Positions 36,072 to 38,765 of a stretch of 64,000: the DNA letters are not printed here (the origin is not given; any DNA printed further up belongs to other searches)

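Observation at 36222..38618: Paralogous hybrid kinases with a swapped central sensor domain (GAF in copy 1, PAS in copy 2) on an otherwise near-identical scaffold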

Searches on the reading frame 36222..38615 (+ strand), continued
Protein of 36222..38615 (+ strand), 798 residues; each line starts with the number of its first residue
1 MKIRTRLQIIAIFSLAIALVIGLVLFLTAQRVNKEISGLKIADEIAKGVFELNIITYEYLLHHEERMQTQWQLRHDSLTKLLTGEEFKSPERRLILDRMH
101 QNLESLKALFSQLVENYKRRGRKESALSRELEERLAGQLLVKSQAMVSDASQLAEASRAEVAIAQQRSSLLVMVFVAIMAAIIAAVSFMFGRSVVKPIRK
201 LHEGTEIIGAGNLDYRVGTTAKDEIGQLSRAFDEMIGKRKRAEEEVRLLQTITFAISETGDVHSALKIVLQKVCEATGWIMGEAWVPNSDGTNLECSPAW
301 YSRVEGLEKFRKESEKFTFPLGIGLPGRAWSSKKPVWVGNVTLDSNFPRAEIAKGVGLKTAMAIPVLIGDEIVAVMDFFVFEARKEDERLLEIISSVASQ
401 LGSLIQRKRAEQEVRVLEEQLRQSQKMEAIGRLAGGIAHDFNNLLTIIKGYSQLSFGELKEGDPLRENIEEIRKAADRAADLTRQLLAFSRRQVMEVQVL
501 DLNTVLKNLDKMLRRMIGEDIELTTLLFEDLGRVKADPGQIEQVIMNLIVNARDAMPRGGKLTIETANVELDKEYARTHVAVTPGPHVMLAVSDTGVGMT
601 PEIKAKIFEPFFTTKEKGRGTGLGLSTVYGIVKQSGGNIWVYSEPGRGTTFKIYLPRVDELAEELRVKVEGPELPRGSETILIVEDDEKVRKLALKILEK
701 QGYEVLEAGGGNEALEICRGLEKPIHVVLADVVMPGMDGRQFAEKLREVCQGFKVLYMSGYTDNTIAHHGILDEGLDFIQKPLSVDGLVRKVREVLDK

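Call 25: find_homologous_proteins(query=window:36222-38615:+, max_evalue=1e-30)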
Query window:36222-38615:+ (798 aa): 7966 proteins with E <= 1e-30 among 8000 candidates; the best 120 are listed.
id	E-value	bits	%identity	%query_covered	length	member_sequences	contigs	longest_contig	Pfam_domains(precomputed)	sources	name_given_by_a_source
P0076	0.0e+0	1741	100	100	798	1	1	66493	PF22922.3,PF00672.31,PF13185.13,PF01590.33,PF02518.32,PF00512.32,PF00072.31,PF14215.13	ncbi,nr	ncbi:MAG: ATP-binding protein [Thermodesulfobacteriota bacterium]|nr:ATP-binding protein [Thermodesu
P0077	0.0e+0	1137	71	100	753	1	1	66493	PF00672.31,PF13426.14,PF08448.17,PF02518.32,PF00512.32,PF00989.32,PF00072.31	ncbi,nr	ncbi:MAG: ATP-binding protein [Thermodesulfobacteriota bacterium]|nr:ATP-binding protein [Thermodesu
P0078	0.0e+0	1021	81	54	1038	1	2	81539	PF22922.3,PF00672.31,PF13185.13,PF02743.25,PF01590.33,PF02518.32,PF00512.32,PF00989.32,PF00072.31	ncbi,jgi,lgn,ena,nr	ncbi:MAG: response regulator [Deltaproteobacteria bacterium]|nr:response regulator [Deltaproteobacte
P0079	0.0e+0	1018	62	100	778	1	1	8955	PF00672.31,PF08447.19,PF13426.14,PF02518.32,PF00512.32,PF00989.32,PF00072.31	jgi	-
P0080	1.3e-277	941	75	71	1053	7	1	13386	PF13426.14,PF13185.13,PF00512.32,PF00072.31,PF14215.13,PF00672.31,PF08447.19,PF02743.25,PF01590.33,PF08448.17,PF02518.32,PF00989.32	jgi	-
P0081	1.5e-276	938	68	76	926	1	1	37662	PF00672.31,PF13185.13,PF02743.25,PF01590.33,PF02518.32,PF00512.32,PF00072.31,PF14215.13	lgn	-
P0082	1.0e-261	889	73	50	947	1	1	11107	PF00672.31,PF13426.14,PF13185.13,PF01590.33,PF08448.17,PF02518.32,PF00512.32,PF00989.32,PF00072.31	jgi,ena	-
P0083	6.9e-252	856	65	55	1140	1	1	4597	PF00672.31,PF13426.14,PF13185.13,PF01590.33,PF08448.17,PF02518.32,PF13492.13,PF00512.32,PF00072.31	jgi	jgi:PAS domain S-box-containing protein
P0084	2.5e-236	805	-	-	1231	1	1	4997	PF13426.14,PF13188.14,PF13185.13,PF00512.32,PF00072.31,PF14215.13,PF22922.3,PF08447.19,PF01590.33,PF08448.17,PF02518.32,PF00989.32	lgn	-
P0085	9.2e-233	793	61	57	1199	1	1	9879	PF13426.14,PF13188.14,PF13185.13,PF13492.13,PF00512.32,PF00072.31,PF00672.31,PF08447.19,PF01590.33,PF08448.17,PF02518.32,PF00989.32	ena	-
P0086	5.4e-227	774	73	60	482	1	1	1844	PF13185.13,PF01590.33,PF02518.32,PF00512.32,PF00072.31,PF14215.13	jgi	jgi:signal transduction histidine kinase/CheY-like chemotaxis protein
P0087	1.9e-212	726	80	49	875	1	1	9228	PF00672.31,PF08447.19,PF13426.14,PF02743.25,PF02518.32,PF00512.32,PF00989.32,PF00072.31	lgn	-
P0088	1.7e-210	719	61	48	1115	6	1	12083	PF13426.14,PF13188.14,PF13185.13,PF00512.32,PF00072.31,PF22922.3,PF08447.19,PF01590.33,PF08448.17,PF02518.32,PF01336.32,PF00989.32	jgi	jgi:two-component system, cell cycle sensor histidine kinase and response regulator CckA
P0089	3.1e-209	715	61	49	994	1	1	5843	PF22922.3,PF08447.19,PF13426.14,PF13188.14,PF13185.13,PF01590.33,PF08448.17,PF02518.32,PF00512.32,PF00989.32,PF00072.31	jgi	-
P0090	1.8e-207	709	60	48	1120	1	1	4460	PF13426.14,PF13188.14,PF13185.13,PF00512.32,PF00072.31,PF22922.3,PF08447.19,PF01590.33,PF08448.17,PF02518.32,PF01336.32,PF00989.32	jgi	jgi:PAS domain S-box-containing protein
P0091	2.2e-206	706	60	49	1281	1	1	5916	PF13426.14,PF13188.14,PF13185.13,PF00512.32,PF00072.31,PF14215.13,PF22922.3,PF08447.19,PF01590.33,PF08448.17,PF02518.32,PF00989.32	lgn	-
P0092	5.1e-205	701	73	53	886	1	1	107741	PF00672.31,PF02743.25,PF02518.32,PF00512.32,PF00989.32,PF00072.31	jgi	jgi:PAS domain S-box-containing protein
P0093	2.7e-203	695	58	49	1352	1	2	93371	PF10090.16,PF13426.14,PF13188.14,PF01590.33,PF08448.17,PF02518.32,PF00512.32,PF00989.32,PF00072.31,PF14501.13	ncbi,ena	-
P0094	4.2e-203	695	81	49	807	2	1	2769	PF08447.19,PF13426.14,PF13188.14,PF08448.17,PF02518.32,PF11845.14,PF00512.32,PF00989.32,PF00072.31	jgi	-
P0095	5.8e-200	684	59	71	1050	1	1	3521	PF00672.31,PF13426.14,PF13188.14,PF13185.13,PF02743.25,PF08448.17,PF02518.32,PF00512.32,PF00072.31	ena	-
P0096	4.6e-198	678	53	79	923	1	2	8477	PF00672.31,PF13185.13,PF02743.25,PF02518.32,PF00512.32,PF00072.31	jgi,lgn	jgi:signal transduction histidine kinase/CheY-like chemotaxis protein/HAMP domain-containing protein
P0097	2.8e-196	672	75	51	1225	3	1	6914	PF00672.31,PF08447.19,PF13426.14,PF13185.13,PF02743.25,PF01590.33,PF02518.32,PF13492.13,PF00512.32,PF00072.31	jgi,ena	-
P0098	5.0e-196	671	67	57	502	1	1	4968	PF13185.13,PF01590.33,PF02518.32,PF13492.13,PF00512.32,PF00072.31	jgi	jgi:two-component system cell cycle sensor histidine kinase/response regulator CckA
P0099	9.6e-196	670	65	60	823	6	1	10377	PF13185.13,PF01590.33,PF02518.32,PF00512.32,PF00072.31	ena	-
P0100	1.7e-195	670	67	57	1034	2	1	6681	PF08447.19,PF13426.14,PF13188.14,PF13185.13,PF01590.33,PF08448.17,PF02518.32,PF13492.13,PF00512.32,PF00989.32,PF00072.31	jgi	jgi:PAS domain S-box-containing protein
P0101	1.8e-195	670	64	60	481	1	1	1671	PF13185.13,PF01590.33,PF02518.32,PF00512.32,PF00072.31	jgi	-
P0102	1.9e-195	669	65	60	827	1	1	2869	PF00672.31,PF08447.19,PF13426.14,PF13185.13,PF01590.33,PF08448.17,PF02518.32,PF00512.32,PF00989.32,PF00072.31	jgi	jgi:PAS domain S-box-containing protein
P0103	2.5e-195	669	65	60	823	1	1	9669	PF13185.13,PF01590.33,PF02518.32,PF00512.32,PF00072.31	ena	-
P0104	3.6e-195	669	69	52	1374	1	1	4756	PF13426.14,PF13188.14,PF13185.13,PF13492.13,PF00512.32,PF00072.31,PF00672.31,PF08447.19,PF02743.25,PF01590.33,PF08448.17,PF02518.32,PF00989.32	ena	-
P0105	4.4e-195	668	54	80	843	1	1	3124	PF00672.31,PF13426.14,PF02743.25,PF08448.17,PF02518.32,PF00512.32,PF00989.32,PF00072.31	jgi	jgi:PAS domain S-box-containing protein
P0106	6.8e-195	668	53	71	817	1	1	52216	PF13426.14,PF13188.14,PF13185.13,PF24820.2,PF01590.33,PF08448.17,PF02518.32,PF00512.32,PF00989.32,PF00072.31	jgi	jgi:PAS domain S-box-containing protein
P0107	3.5e-194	665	65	60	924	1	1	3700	PF13426.14,PF13188.14,PF13185.13,PF01590.33,PF08448.17,PF02518.32,PF00512.32,PF00989.32,PF00072.31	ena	-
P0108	5.7e-194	665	73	50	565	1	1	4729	PF02518.32,PF00512.32,PF00072.31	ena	-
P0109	7.6e-194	664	57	48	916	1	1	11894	PF00672.31,PF13426.14,PF13188.14,PF08448.17,PF02518.32,PF00512.32,PF00989.32,PF00072.31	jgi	jgi:two-component system cell cycle sensor histidine kinase/response regulator CckA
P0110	1.9e-193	663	71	51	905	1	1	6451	PF13426.14,PF13188.14,PF13185.13,PF13492.13,PF00512.32,PF00072.31,PF00672.31,PF08447.19,PF01590.33,PF08448.17,PF02518.32,PF00989.32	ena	-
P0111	2.7e-193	662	73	50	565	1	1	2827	PF02518.32,PF00512.32,PF00072.31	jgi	-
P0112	3.5e-193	662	56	51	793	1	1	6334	PF13596.13,PF13426.14,PF13188.14,PF13185.13,PF24820.2,PF01590.33,PF08448.17,PF02518.32,PF00512.32,PF00989.32,PF00072.31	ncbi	-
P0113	6.3e-193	661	65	60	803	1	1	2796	PF13185.13,PF02518.32,PF00512.32,PF00072.31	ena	-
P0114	1.9e-192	660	76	50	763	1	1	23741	PF08447.19,PF13426.14,PF13188.14,PF08448.17,PF02518.32,PF00512.32,PF00989.32,PF00072.31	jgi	jgi:PAS domain S-box-containing protein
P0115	2.0e-192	660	72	50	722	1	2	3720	PF13426.14,PF08448.17,PF02518.32,PF00512.32,PF00989.32,PF00072.31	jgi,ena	-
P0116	3.2e-192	659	75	49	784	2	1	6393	PF13185.13,PF01590.33,PF02518.32,PF13492.13,PF00512.32,PF00072.31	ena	-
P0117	4.1e-192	658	62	60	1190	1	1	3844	PF13426.14,PF13188.14,PF13185.13,PF13492.13,PF00512.32,PF00072.31,PF00672.31,PF08447.19,PF01590.33,PF12729.14,PF08448.17,PF02518.32,PF00989.32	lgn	-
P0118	6.1e-192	658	65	57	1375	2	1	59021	PF13426.14,PF13188.14,PF13185.13,PF13492.13,PF00512.32,PF00072.31,PF00672.31,PF08447.19,PF02743.25,PF01590.33,PF08448.17,PF02518.32,PF00989.32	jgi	jgi:PAS domain S-box-containing protein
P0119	6.8e-192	658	76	50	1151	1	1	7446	PF13426.14,PF13188.14,PF24820.2,PF08670.18,PF00512.32,PF00072.31,PF08447.19,PF12860.14,PF08448.17,PF02518.32,PF00989.32,PF14598.13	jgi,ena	-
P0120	1.2e-191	657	74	50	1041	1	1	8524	PF08447.19,PF13426.14,PF13188.14,PF24820.2,PF08448.17,PF02518.32,PF00512.32,PF00989.32,PF00072.31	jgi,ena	-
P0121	1.9e-191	656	74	50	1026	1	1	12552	PF08447.19,PF13426.14,PF13188.14,PF24820.2,PF08448.17,PF02518.32,PF00512.32,PF00989.32,PF00072.31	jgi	-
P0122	2.5e-191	656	69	52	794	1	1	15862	PF13426.14,PF08448.17,PF02518.32,PF00512.32,PF00989.32,PF00072.31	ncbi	ncbi:MAG: response regulator [Thermodesulfobacteriota bacterium]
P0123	2.7e-191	656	65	57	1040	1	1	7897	PF13426.14,PF13188.14,PF13185.13,PF24820.2,PF13492.13,PF00512.32,PF00072.31,PF08447.19,PF12860.14,PF01590.33,PF08448.17,PF02518.32,PF00989.32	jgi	jgi:PAS domain S-box-containing protein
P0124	3.6e-191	655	56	48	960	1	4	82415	PF08447.19,PF13426.14,PF13188.14,PF13185.13,PF01590.33,PF08448.17,PF02518.32,PF00512.32,PF00989.32,PF00072.31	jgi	jgi:PAS domain S-box-containing protein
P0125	5.4e-191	655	75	49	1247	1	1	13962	PF13426.14,PF13188.14,PF24820.2,PF00512.32,PF00072.31,PF00672.31,PF08447.19,PF12860.14,PF02743.25,PF08448.17,PF02518.32,PF00989.32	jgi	-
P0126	5.8e-191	655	72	51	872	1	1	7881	PF08447.19,PF13426.14,PF13188.14,PF13185.13,PF01590.33,PF08448.17,PF02518.32,PF13492.13,PF00512.32,PF00989.32,PF00072.31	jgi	jgi:PAS domain S-box-containing protein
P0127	6.9e-191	654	74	51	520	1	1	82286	PF13426.14,PF13188.14,PF08448.17,PF02518.32,PF00512.32,PF00989.32,PF00072.31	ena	-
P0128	7.2e-191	654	75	50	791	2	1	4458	PF08447.19,PF13426.14,PF13188.14,PF08448.17,PF02518.32,PF00512.32,PF00989.32,PF00072.31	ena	-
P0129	8.2e-191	654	73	49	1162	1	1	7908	PF00672.31,PF08447.19,PF13426.14,PF13188.14,PF12860.14,PF12729.14,PF08448.17,PF02518.32,PF00512.32,PF00989.32,PF00072.31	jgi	jgi:PAS domain S-box-containing protein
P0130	8.6e-191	654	64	60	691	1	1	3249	PF13185.13,PF01590.33,PF02518.32,PF00512.32,PF00072.31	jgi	jgi:signal transduction histidine kinase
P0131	9.3e-191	654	58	48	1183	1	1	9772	PF13426.14,PF13188.14,PF13185.13,PF00512.32,PF00072.31,PF22922.3,PF13596.13,PF08447.19,PF12860.14,PF01590.33,PF08448.17,PF02518.32,PF00989.32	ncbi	-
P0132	1.3e-190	654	54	79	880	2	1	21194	PF00672.31,PF08447.19,PF13426.14,PF13188.14,PF02743.25,PF08448.17,PF02518.32,PF00512.32,PF00989.32,PF00072.31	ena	-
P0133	1.3e-190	653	73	50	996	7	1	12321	PF00672.31,PF08447.19,PF13426.14,PF13188.14,PF02743.25,PF08448.17,PF02518.32,PF00512.32,PF00989.32,PF00072.31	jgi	jgi:PAS domain S-box-containing protein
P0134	1.6e-190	653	45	100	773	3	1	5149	PF00672.31,PF08447.19,PF13426.14,PF08448.17,PF02518.32,PF00512.32,PF00989.32,PF00072.31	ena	-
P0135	2.2e-190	653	74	49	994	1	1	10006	PF13426.14,PF13188.14,PF13185.13,PF01590.33,PF02518.32,PF17159.11,PF00512.32,PF00989.32,PF00072.31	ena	-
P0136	2.4e-190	653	74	51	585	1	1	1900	PF08447.19,PF13426.14,PF13185.13,PF01590.33,PF08448.17,PF02518.32,PF13492.13,PF00512.32,PF00989.32,PF00072.31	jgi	jgi:PAS domain S-box-containing protein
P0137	3.9e-190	652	72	49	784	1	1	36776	PF13185.13,PF01590.33,PF08448.17,PF02518.32,PF13492.13,PF00512.32,PF00072.31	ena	-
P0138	5.9e-190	651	67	57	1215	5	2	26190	PF13426.14,PF13188.14,PF13185.13,PF24820.2,PF13492.13,PF00512.32,PF00072.31,PF08447.19,PF12860.14,PF01590.33,PF08448.17,PF02518.32,PF00989.32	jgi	jgi:PAS domain S-box-containing protein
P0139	6.6e-190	651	73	49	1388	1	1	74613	PF00672.31,PF08447.19,PF13426.14,PF13188.14,PF02743.25,PF08448.17,PF02518.32,PF00512.32,PF00989.32,PF00072.31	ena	-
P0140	1.4e-189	650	64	60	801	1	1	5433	PF13185.13,PF01590.33,PF02518.32,PF00512.32,PF00072.31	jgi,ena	-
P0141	1.7e-189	650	74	49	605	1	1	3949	PF08447.19,PF13426.14,PF13188.14,PF08448.17,PF02518.32,PF00512.32,PF00989.32,PF00072.31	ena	-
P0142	1.8e-189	650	64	60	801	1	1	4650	PF13185.13,PF01590.33,PF02518.32,PF00512.32,PF00072.31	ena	-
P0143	2.0e-189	650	65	60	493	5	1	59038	PF13426.14,PF08448.17,PF02518.32,PF00512.32,PF00989.32,PF00072.31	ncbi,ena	-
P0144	3.8e-189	649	68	55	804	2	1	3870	PF08447.19,PF13426.14,PF13188.14,PF13185.13,PF01590.33,PF08448.17,PF02518.32,PF13492.13,PF00512.32,PF00989.32,PF00072.31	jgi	-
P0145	4.0e-189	649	72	49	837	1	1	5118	PF00672.31,PF09984.16,PF02518.32,PF00512.32,PF00072.31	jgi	jgi:signal transduction histidine kinase/HAMP domain-containing protein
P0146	4.3e-189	648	72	50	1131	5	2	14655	PF00672.31,PF08447.19,PF13426.14,PF13188.14,PF12860.14,PF02743.25,PF08448.17,PF02518.32,PF00512.32,PF00989.32,PF00072.31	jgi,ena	jgi:PAS domain S-box-containing protein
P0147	5.8e-189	648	63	60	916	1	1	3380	PF08447.19,PF13426.14,PF13188.14,PF13185.13,PF01590.33,PF08448.17,PF02518.32,PF00512.32,PF00989.32,PF00072.31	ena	-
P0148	6.5e-189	648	64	57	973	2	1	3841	PF13426.14,PF13188.14,PF13185.13,PF13492.13,PF00512.32,PF00072.31,PF08447.19,PF12860.14,PF01590.33,PF08448.17,PF02518.32,PF00989.32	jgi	jgi:PAS domain S-box-containing protein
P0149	1.3e-188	647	52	70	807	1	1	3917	PF13426.14,PF13188.14,PF13185.13,PF24820.2,PF01590.33,PF08448.17,PF02518.32,PF00512.32,PF00989.32,PF00072.31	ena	-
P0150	2.0e-188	646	72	51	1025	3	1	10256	PF08447.19,PF13426.14,PF13188.14,PF08448.17,PF02518.32,PF00512.32,PF00989.32,PF00072.31,PF14598.13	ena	-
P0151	2.7e-188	646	73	50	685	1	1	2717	PF08447.19,PF13426.14,PF13188.14,PF08448.17,PF02518.32,PF00512.32,PF00989.32,PF00072.31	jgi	jgi:PAS domain S-box-containing protein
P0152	2.7e-188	646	53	80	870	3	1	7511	PF13596.13,PF00672.31,PF08447.19,PF13426.14,PF02743.25,PF22588.2,PF08448.17,PF02518.32,PF00512.32,PF00989.32,PF00072.31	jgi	-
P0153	2.9e-188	646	72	49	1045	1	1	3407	PF00672.31,PF13426.14,PF13185.13,PF02743.25,PF08448.17,PF02518.32,PF00512.32,PF00072.31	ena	-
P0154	3.2e-188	646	72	52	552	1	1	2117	PF13426.14,PF13188.14,PF12860.14,PF08448.17,PF02518.32,PF00512.32,PF00072.31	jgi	jgi:two-component system cell cycle sensor histidine kinase/response regulator CckA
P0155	4.4e-188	645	74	49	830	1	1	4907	PF08447.19,PF13426.14,PF13188.14,PF08448.17,PF02518.32,PF17159.11,PF00512.32,PF00989.32,PF00072.31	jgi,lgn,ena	-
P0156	5.5e-188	645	66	57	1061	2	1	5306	PF13426.14,PF13188.14,PF13185.13,PF24820.2,PF13492.13,PF00512.32,PF00072.31,PF08447.19,PF01590.33,PF08448.17,PF02518.32,PF00989.32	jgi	-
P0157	5.7e-188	645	65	58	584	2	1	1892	PF08447.19,PF13426.14,PF13188.14,PF08448.17,PF02518.32,PF00512.32,PF00989.32,PF00072.31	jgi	jgi:PAS domain S-box-containing protein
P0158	8.0e-188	644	74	50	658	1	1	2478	PF08447.19,PF13426.14,PF13188.14,PF08448.17,PF02518.32,PF00512.32,PF00989.32,PF00072.31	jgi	jgi:PAS domain S-box-containing protein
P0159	8.3e-188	644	72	51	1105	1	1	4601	PF08447.19,PF13426.14,PF13188.14,PF24820.2,PF14417.13,PF08448.17,PF02518.32,PF00512.32,PF00989.32,PF00072.31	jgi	jgi:PAS domain S-box-containing protein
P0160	9.1e-188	644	71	49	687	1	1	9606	PF13426.14,PF02518.32,PF00512.32,PF00072.31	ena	-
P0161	9.6e-188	644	73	50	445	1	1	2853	PF08447.19,PF13426.14,PF02518.32,PF00512.32,PF00072.31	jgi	jgi:signal transduction histidine kinase/ActR/RegA family two-component response regulator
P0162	9.7e-188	644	52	70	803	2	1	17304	PF13426.14,PF13188.14,PF13185.13,PF24820.2,PF01590.33,PF08448.17,PF02518.32,PF00512.32,PF00989.32,PF00072.31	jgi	jgi:PAS domain S-box-containing protein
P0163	1.6e-187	643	72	51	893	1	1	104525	PF08447.19,PF13426.14,PF13188.14,PF08448.17,PF02518.32,PF00512.32,PF00989.32,PF00072.31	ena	-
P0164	1.8e-187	643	72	51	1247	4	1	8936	PF08447.19,PF13426.14,PF13188.14,PF24820.2,PF08448.17,PF02518.32,PF00512.32,PF00989.32,PF00072.31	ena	-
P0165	2.0e-187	643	73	50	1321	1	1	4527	PF08447.19,PF13426.14,PF13188.14,PF24820.2,PF08670.18,PF08448.17,PF02518.32,PF00512.32,PF00989.32,PF00072.31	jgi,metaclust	metaclust:\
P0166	2.0e-187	643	71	49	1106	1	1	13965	PF08447.19,PF13426.14,PF13188.14,PF12860.14,PF24820.2,PF08448.17,PF02518.32,PF00512.32,PF00989.32,PF00072.31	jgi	jgi:two-component system cell cycle sensor histidine kinase/response regulator CckA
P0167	2.0e-187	643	66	52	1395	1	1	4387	PF13426.14,PF13188.14,PF13185.13,PF13492.13,PF00512.32,PF00072.31,PF00672.31,PF02743.25,PF01590.33,PF08448.17,PF02518.32,PF00989.32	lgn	-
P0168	3.0e-187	642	67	55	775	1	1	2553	PF08447.19,PF13426.14,PF13188.14,PF13185.13,PF01590.33,PF08448.17,PF02518.32,PF13492.13,PF00512.32,PF00989.32,PF00072.31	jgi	-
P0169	9.4e-187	641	59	49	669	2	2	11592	PF00672.31,PF02518.32,PF00512.32,PF00072.31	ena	-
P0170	9.6e-187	641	73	50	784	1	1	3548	PF08447.19,PF13426.14,PF13188.14,PF12860.14,PF24820.2,PF08448.17,PF02518.32,PF00512.32,PF00989.32,PF00072.31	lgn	-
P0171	1.3e-186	640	67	55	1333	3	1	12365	PF13426.14,PF13188.14,PF13185.13,PF24820.2,PF13492.13,PF00512.32,PF00072.31,PF08447.19,PF12860.14,PF01590.33,PF08448.17,PF02518.32,PF00989.32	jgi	jgi:two-component system cell cycle sensor histidine kinase/response regulator CckA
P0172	1.5e-186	640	74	50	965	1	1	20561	PF08447.19,PF13185.13,PF01590.33,PF02518.32,PF17159.11,PF00512.32,PF00989.32,PF00072.31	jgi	jgi:two-component system cell cycle sensor histidine kinase/response regulator CckA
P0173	1.6e-186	640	72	50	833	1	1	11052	PF08447.19,PF13426.14,PF13188.14,PF13185.13,PF01590.33,PF02518.32,PF13492.13,PF00512.32,PF00989.32,PF00072.31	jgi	jgi:two-component system cell cycle sensor histidine kinase/response regulator CckA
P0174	1.8e-186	640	71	51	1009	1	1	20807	PF00672.31,PF08447.19,PF13426.14,PF13188.14,PF02743.25,PF08448.17,PF02518.32,PF00512.32,PF00989.32,PF00072.31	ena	-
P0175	1.9e-186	640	67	57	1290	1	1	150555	PF13596.13,PF08447.19,PF13426.14,PF13188.14,PF12860.14,PF08448.17,PF02518.32,PF00512.32,PF00989.32,PF00072.31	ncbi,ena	-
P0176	2.0e-186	640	71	49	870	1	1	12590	PF00672.31,PF08447.19,PF13426.14,PF13188.14,PF24820.2,PF08448.17,PF02518.32,PF00512.32,PF00989.32,PF00072.31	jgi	jgi:PAS domain S-box-containing protein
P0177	2.2e-186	640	68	58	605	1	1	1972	PF08447.19,PF13426.14,PF08448.17,PF02518.32,PF00512.32,PF00989.32,PF00072.31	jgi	-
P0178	2.5e-186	639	64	58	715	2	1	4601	PF13596.13,PF08447.19,PF13426.14,PF13188.14,PF12860.14,PF08448.17,PF02518.32,PF00512.32,PF00989.32,PF00072.31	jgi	jgi:PAS domain S-box-containing protein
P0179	7.4e-186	638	66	57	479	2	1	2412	PF08447.19,PF13426.14,PF02518.32,PF00512.32,PF00989.32,PF00072.31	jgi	jgi:PAS domain S-box-containing protein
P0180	8.7e-186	638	73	49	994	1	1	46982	PF08447.19,PF13426.14,PF13188.14,PF08448.17,PF02518.32,PF00512.32,PF00989.32,PF00072.31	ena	-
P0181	9.8e-186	637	71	50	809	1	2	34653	PF13426.14,PF02518.32,PF17159.11,PF00512.32,PF00989.32,PF00072.31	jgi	-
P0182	9.8e-186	637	71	50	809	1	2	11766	PF13426.14,PF02518.32,PF17159.11,PF00512.32,PF00989.32,PF00072.31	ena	-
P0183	1.2e-185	637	55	70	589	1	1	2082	PF13185.13,PF01590.33,PF02518.32,PF13492.13,PF00512.32,PF00072.31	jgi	jgi:signal transduction histidine kinase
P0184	1.6e-185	637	74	50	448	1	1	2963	PF08447.19,PF02518.32,PF00512.32,PF00072.31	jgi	jgi:signal transduction histidine kinase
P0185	1.9e-185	636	63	57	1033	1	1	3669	PF13426.14,PF13188.14,PF13185.13,PF24820.2,PF13492.13,PF00512.32,PF00072.31,PF08447.19,PF01590.33,PF08448.17,PF02518.32,PF00989.32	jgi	jgi:PAS domain S-box-containing protein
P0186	2.0e-185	636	73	50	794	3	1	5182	PF08447.19,PF13426.14,PF13188.14,PF08448.17,PF02518.32,PF00512.32,PF00989.32,PF00072.31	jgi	-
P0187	2.1e-185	636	73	50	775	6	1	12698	PF08447.19,PF13426.14,PF13188.14,PF12860.14,PF08448.17,PF02518.32,PF00512.32,PF00989.32,PF00072.31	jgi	jgi:PAS domain S-box-containing protein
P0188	2.1e-185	636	68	55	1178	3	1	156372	PF13426.14,PF13188.14,PF24820.2,PF00512.32,PF00072.31,PF13596.13,PF00672.31,PF08447.19,PF12860.14,PF01590.33,PF08448.17,PF02518.32,PF00989.32,PF17203.11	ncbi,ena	-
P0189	2.2e-185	636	57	48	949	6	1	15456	PF08447.19,PF13426.14,PF13188.14,PF13185.13,PF01590.33,PF08448.17,PF02518.32,PF00512.32,PF00989.32,PF00072.31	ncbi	ncbi:MAG TPA: PAS domain S-box protein [Vicinamibacteria bacterium]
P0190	2.3e-185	636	72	49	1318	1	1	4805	PF13426.14,PF13188.14,PF13185.13,PF13492.13,PF00512.32,PF00072.31,PF00672.31,PF08447.19,PF02743.25,PF01590.33,PF08448.17,PF02518.32,PF00989.32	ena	-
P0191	6.6e-185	635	73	49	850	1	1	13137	PF08447.19,PF13426.14,PF13188.14,PF08448.17,PF02518.32,PF00512.32,PF00989.32,PF00072.31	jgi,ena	-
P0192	7.7e-185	634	70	51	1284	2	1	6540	PF08447.19,PF13426.14,PF13188.14,PF13185.13,PF08448.17,PF02518.32,PF00512.32,PF00989.32,PF00072.31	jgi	jgi:two-component system cell cycle sensor histidine kinase/response regulator CckA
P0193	1.0e-184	634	65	57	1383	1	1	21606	PF13426.14,PF13188.14,PF13185.13,PF24820.2,PF13492.13,PF00512.32,PF00072.31,PF08447.19,PF01590.33,PF08448.17,PF02518.32,PF00989.32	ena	-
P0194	1.1e-184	634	71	50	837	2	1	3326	PF08447.19,PF13426.14,PF13188.14,PF08448.17,PF02518.32,PF00512.32,PF00989.32,PF00072.31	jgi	jgi:PAS domain S-box-containing protein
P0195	1.1e-184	634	72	51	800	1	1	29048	PF08447.19,PF13426.14,PF13188.14,PF08448.17,PF02518.32,PF11845.14,PF00512.32,PF00989.32,PF00072.31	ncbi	-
